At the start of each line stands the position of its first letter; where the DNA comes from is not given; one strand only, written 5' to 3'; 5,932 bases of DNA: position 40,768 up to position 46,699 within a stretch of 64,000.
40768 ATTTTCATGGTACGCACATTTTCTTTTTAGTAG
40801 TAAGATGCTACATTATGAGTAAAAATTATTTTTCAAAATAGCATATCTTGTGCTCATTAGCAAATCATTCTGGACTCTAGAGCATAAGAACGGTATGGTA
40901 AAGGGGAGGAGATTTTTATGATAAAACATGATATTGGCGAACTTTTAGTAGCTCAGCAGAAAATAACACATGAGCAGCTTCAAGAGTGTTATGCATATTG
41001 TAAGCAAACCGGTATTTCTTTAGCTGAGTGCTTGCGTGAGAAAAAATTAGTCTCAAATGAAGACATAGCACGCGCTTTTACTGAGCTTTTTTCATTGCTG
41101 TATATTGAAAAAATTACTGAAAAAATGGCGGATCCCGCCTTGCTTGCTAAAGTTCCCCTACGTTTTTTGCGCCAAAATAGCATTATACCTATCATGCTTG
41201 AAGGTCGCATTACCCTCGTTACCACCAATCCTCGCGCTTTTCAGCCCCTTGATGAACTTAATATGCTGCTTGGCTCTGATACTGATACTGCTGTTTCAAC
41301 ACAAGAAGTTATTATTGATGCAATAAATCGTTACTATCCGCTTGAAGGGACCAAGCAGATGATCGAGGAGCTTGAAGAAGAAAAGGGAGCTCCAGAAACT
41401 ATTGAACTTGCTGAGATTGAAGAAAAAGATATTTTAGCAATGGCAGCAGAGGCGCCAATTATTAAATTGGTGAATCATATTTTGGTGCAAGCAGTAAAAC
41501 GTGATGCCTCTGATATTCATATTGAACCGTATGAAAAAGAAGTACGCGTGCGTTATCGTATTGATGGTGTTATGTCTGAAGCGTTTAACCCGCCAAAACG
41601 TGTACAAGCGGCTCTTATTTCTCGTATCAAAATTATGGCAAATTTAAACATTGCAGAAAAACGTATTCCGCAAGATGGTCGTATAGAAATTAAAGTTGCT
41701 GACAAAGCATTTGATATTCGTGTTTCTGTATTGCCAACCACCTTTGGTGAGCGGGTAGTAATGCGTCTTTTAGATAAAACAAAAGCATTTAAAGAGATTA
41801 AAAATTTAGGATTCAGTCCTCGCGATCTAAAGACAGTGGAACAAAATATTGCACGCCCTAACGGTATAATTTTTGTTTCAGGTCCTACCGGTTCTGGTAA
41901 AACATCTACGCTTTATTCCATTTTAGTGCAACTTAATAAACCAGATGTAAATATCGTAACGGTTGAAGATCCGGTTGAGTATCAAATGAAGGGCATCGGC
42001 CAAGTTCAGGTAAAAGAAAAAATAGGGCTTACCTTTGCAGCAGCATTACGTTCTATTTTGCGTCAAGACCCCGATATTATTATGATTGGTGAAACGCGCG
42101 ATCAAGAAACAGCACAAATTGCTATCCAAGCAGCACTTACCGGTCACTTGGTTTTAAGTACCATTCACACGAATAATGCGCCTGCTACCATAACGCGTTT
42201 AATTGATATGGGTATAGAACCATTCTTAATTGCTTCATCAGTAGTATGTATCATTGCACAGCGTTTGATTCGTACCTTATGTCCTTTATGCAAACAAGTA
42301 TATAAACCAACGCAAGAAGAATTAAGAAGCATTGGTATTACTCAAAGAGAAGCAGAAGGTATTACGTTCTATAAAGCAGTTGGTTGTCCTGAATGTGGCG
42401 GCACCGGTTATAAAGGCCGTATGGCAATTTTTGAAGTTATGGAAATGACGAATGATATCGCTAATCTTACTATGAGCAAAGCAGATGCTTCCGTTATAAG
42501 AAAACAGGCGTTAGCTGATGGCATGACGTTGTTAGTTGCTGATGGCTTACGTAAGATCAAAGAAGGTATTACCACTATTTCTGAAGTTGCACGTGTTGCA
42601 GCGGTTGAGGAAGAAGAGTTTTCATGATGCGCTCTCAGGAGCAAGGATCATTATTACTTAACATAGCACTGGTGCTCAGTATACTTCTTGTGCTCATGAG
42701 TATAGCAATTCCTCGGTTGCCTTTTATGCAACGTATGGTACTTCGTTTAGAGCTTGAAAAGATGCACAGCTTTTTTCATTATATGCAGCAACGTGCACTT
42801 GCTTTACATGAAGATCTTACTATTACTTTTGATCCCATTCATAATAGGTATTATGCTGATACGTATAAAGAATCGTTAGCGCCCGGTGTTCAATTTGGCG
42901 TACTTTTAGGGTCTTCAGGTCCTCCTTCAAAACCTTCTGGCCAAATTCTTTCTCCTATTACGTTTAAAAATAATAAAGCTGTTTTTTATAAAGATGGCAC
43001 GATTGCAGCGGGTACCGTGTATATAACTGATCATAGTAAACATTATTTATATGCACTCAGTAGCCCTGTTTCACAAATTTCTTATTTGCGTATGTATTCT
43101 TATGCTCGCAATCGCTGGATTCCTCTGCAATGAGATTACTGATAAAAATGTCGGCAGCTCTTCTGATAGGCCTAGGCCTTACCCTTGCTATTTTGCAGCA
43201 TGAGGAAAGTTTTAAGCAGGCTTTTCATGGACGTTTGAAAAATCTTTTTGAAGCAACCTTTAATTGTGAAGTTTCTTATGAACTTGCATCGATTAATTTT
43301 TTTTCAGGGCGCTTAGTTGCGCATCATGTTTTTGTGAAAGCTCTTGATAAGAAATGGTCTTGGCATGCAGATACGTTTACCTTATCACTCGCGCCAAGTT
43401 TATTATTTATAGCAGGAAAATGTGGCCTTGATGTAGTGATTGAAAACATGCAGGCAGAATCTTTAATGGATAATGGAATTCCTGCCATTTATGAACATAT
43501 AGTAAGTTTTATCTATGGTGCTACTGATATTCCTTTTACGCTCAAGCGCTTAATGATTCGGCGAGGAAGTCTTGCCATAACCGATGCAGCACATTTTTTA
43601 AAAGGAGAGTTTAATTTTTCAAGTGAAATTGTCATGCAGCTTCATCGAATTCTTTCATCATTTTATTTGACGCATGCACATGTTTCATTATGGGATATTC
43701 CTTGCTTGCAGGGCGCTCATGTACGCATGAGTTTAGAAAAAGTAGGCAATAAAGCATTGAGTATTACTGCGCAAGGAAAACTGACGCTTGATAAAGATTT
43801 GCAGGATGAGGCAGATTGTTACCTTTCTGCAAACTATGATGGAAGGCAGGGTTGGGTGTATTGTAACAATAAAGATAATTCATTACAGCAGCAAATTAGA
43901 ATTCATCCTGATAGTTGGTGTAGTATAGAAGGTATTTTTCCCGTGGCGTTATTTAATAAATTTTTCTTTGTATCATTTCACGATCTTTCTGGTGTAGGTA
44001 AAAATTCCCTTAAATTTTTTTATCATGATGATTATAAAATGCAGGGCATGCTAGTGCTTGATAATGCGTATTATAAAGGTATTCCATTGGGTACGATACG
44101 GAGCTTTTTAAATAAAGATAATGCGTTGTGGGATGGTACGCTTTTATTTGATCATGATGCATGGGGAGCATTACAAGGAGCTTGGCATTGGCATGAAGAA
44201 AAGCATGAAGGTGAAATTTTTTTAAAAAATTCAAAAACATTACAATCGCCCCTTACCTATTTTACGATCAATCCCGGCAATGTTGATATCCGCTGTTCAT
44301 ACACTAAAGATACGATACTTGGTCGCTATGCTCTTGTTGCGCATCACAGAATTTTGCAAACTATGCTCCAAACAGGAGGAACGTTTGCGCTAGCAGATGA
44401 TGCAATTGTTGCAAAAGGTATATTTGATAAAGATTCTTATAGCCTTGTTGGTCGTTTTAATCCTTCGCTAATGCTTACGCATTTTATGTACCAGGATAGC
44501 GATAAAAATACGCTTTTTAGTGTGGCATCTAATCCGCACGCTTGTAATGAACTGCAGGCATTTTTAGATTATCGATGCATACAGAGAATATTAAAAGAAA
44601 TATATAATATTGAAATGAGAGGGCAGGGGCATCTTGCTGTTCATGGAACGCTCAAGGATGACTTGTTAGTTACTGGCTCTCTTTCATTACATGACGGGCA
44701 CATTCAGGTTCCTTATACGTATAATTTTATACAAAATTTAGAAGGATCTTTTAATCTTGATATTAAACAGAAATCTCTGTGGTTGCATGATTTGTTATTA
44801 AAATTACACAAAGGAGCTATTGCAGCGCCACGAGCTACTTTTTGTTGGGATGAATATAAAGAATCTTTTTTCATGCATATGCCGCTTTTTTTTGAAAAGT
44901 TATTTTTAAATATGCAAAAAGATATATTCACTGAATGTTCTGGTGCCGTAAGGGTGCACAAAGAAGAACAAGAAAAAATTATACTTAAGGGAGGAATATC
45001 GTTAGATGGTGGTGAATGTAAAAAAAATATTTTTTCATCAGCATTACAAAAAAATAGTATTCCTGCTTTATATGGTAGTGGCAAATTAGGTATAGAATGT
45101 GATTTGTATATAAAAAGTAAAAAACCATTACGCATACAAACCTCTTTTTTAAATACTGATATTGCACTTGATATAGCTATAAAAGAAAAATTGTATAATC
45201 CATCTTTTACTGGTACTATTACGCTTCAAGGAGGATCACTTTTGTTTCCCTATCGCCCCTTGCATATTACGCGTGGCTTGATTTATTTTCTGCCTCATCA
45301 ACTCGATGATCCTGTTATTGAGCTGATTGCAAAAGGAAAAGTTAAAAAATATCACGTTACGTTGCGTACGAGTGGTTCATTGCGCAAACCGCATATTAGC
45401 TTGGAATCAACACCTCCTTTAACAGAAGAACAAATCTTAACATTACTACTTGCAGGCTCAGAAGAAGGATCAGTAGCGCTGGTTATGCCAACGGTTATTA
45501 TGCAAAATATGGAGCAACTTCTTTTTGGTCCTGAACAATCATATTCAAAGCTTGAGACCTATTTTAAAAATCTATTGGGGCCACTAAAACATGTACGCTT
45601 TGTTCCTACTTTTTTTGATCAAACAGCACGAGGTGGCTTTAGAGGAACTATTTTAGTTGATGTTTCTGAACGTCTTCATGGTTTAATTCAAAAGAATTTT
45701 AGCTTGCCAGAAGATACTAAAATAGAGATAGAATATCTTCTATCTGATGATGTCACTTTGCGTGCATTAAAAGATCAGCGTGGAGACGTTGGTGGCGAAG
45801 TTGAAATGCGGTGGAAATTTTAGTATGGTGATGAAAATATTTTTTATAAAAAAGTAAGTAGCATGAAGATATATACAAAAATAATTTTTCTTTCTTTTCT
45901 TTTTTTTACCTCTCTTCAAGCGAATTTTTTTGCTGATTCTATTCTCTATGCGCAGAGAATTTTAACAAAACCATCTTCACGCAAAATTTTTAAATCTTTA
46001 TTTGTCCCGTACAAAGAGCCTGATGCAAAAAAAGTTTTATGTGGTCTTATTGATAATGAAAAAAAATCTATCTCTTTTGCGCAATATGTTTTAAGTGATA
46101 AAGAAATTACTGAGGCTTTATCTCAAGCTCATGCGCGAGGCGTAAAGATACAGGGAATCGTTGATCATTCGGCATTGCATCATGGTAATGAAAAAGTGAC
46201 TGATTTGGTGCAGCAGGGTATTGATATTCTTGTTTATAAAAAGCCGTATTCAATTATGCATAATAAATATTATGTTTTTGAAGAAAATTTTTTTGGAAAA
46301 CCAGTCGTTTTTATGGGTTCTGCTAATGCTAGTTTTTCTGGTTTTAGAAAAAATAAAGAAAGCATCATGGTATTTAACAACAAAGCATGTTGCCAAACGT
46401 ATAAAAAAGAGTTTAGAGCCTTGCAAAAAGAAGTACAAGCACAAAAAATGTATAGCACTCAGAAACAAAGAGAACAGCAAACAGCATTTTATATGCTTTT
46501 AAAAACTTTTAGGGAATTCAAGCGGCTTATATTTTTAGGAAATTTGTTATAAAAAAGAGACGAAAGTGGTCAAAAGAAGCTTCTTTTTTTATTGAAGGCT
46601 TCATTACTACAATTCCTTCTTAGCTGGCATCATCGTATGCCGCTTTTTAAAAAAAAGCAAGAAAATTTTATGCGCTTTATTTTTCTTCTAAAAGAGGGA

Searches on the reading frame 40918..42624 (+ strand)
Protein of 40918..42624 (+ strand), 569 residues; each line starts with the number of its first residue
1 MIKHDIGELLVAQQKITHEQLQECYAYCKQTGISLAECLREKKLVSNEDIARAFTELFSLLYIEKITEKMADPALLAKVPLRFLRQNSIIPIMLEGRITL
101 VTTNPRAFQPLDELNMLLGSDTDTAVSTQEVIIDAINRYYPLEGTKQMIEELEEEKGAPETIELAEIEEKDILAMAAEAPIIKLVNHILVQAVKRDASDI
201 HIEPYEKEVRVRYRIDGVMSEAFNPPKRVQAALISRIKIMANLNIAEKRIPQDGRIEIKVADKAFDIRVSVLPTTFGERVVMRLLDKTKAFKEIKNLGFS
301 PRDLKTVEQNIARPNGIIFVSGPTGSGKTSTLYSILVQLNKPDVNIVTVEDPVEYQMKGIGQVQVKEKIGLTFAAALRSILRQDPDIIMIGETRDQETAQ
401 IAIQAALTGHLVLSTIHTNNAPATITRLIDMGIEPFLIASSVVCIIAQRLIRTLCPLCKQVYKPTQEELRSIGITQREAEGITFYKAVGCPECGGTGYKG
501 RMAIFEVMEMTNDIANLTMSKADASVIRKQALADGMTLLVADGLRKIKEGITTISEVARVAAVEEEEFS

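Call 58: search_protein_families(library=pfam, proteins=[window:40918-42624:+], max_evalue=0.001)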
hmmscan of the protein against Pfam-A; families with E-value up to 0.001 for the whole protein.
window:40918-42624:+ (569 aa): 2 families
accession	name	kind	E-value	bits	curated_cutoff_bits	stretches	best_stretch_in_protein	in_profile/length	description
PF00437.27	T2SSE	-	4.7e-142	473.5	24.9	1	177-559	4-370/370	Type II/IV secretion system protein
PF05157.20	MshEN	-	3.7e-13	49.7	23.1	1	65-144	7-88/90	MshEN domain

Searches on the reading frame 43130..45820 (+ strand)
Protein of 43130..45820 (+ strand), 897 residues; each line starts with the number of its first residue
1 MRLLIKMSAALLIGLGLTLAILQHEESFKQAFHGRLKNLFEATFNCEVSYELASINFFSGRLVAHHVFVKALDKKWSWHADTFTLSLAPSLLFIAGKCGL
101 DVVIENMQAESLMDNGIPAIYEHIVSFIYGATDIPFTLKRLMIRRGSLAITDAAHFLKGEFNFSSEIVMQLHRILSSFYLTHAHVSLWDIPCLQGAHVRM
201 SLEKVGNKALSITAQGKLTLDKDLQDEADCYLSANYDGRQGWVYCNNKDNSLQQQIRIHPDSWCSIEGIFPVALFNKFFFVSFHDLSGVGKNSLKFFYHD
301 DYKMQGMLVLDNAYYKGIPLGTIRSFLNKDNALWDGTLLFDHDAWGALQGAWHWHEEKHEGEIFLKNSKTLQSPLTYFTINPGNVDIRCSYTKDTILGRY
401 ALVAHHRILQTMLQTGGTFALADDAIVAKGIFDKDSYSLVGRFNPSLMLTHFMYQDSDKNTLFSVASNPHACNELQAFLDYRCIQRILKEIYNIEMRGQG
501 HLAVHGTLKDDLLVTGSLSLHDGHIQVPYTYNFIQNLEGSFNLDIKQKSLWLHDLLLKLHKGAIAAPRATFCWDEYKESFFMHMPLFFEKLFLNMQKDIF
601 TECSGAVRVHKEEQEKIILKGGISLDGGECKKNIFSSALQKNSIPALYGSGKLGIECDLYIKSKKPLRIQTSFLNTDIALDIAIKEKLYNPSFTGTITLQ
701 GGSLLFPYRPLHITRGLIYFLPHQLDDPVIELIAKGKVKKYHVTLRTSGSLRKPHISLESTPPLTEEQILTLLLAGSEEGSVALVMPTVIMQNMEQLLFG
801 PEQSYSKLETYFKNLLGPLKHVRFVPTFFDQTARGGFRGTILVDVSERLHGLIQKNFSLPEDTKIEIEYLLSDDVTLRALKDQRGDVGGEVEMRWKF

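Call 58: search_protein_families(library=pfam, proteins=[window:43130-45820:+], max_evalue=0.001)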
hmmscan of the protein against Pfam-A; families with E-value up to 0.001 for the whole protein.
window:43130-45820:+ (897 aa): 1 family
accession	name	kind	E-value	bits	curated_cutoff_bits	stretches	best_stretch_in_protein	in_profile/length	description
PF04357.19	TamB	-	5.9e-22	78.9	22.4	1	657-896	127-378/381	TamB, inner membrane protein subunit of TAM complex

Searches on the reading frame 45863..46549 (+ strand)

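Call 58: search_protein_families(library=pfam, proteins=[window:45863-46549:+], max_evalue=0.001)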
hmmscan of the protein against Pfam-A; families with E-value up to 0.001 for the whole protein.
window:45863-46549:+ (229 aa): 3 families
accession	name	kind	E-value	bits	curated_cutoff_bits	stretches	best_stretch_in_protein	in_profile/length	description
PF13091.12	PLDc_2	-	1.6e-24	86.7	27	1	59-187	1-131/132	PLD-like domain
PF09565.16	RE_NgoFVII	-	3.3e-05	23.7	23.8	1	105-190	63-151/162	NgoFVII restriction endonuclease N-terminal PLD domain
PF13090.12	PP_kinase_C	-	0.00039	20.4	25.8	1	67-203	28-159/172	Polyphosphate kinase C-terminal domain 2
